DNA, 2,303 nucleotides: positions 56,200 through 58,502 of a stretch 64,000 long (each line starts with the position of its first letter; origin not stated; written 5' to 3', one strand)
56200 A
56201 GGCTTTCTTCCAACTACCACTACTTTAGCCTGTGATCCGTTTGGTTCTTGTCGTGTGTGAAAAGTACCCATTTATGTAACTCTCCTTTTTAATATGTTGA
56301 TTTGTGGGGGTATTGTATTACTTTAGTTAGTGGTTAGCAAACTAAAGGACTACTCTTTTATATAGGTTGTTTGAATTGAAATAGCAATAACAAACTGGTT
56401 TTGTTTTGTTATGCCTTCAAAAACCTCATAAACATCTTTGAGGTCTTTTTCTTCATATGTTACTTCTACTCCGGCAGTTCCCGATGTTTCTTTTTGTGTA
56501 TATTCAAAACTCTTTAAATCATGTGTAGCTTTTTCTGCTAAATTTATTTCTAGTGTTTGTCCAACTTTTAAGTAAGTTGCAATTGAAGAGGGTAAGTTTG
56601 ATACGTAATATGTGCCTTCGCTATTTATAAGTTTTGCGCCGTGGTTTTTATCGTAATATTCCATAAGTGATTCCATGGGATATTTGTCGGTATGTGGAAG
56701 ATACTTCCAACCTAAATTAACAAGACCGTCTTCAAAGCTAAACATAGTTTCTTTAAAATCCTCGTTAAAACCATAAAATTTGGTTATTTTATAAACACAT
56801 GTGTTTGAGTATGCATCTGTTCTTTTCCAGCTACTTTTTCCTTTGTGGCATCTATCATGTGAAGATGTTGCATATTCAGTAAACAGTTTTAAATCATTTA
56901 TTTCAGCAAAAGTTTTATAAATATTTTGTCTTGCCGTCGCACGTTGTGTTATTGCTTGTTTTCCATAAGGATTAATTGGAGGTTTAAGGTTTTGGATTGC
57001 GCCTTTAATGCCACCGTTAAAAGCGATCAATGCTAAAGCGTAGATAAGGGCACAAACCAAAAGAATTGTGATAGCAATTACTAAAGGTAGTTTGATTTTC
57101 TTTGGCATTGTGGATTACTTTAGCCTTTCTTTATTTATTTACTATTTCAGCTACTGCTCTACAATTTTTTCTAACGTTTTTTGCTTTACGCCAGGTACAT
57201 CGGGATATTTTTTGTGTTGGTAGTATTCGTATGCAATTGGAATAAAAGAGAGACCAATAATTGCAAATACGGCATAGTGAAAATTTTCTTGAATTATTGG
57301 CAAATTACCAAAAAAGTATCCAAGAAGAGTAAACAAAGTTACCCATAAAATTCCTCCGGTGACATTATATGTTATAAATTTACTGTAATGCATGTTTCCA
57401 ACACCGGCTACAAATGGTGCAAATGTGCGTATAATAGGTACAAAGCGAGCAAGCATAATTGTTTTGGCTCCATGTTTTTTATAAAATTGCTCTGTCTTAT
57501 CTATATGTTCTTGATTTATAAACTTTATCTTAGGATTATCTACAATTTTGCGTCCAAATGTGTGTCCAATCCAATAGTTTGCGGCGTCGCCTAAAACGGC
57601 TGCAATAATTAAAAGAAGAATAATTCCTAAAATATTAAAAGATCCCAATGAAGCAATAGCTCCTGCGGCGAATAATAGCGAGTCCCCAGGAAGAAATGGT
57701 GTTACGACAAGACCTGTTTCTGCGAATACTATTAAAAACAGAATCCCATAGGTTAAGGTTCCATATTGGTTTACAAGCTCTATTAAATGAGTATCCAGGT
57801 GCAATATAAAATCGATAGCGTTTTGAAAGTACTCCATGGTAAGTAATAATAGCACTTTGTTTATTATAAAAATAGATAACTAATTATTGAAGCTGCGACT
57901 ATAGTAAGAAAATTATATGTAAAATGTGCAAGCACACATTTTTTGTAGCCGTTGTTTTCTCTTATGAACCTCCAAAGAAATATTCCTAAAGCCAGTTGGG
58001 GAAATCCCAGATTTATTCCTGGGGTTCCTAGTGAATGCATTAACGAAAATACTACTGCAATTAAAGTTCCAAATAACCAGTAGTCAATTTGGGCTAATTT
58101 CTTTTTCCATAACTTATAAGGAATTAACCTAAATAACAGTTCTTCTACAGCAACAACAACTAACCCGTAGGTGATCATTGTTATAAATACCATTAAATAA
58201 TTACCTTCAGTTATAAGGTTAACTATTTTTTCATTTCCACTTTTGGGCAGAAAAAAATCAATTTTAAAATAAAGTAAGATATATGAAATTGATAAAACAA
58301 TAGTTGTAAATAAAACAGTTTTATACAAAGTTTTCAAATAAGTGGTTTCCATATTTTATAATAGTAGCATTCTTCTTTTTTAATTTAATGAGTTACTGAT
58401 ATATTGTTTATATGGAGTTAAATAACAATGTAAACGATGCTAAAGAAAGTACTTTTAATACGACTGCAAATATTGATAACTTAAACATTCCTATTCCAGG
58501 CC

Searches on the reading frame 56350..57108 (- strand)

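Call 3: search_protein_families(library=pfam, proteins=[window:56350-57108:-], max_evalue=0.1)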
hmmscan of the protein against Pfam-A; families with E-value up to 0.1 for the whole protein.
window:56350-57108:- (252 aa): 1 family
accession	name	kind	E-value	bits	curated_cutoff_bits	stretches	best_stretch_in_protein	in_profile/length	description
PF21910.2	GH85_C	-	0.093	13.6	27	0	204-251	9-57/95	GH85 endohexosaminidases, C-terminal domain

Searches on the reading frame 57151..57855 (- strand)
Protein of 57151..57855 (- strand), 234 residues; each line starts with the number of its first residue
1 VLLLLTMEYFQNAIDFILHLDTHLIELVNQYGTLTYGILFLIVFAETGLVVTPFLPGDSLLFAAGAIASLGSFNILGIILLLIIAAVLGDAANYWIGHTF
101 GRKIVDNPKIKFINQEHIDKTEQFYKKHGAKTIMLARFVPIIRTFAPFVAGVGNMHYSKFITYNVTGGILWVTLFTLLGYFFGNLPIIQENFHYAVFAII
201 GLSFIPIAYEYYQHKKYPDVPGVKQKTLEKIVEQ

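Call 3: search_protein_families(library=pfam, proteins=[window:57151-57855:-], max_evalue=0.1)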
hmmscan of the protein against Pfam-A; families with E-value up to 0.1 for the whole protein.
window:57151-57855:- (234 aa): 1 family
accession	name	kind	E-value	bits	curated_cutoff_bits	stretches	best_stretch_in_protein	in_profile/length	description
PF09335.16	VTT_dom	-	1.6e-24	87.2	33.9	1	55-180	1-122/123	VTT domain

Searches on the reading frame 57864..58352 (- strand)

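Call 3: search_protein_families(library=pfam, proteins=[window:57864-58352:-], max_evalue=0.1)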
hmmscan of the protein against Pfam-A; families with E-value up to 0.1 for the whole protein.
window:57864-58352:- (162 aa): 1 family
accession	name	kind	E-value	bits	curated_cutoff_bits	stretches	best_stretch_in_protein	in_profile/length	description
PF02517.21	Rce1-like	-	2.8e-08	34.4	22.4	1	55-149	4-93/93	Type II CAAX prenyl endopeptidase Rce1-like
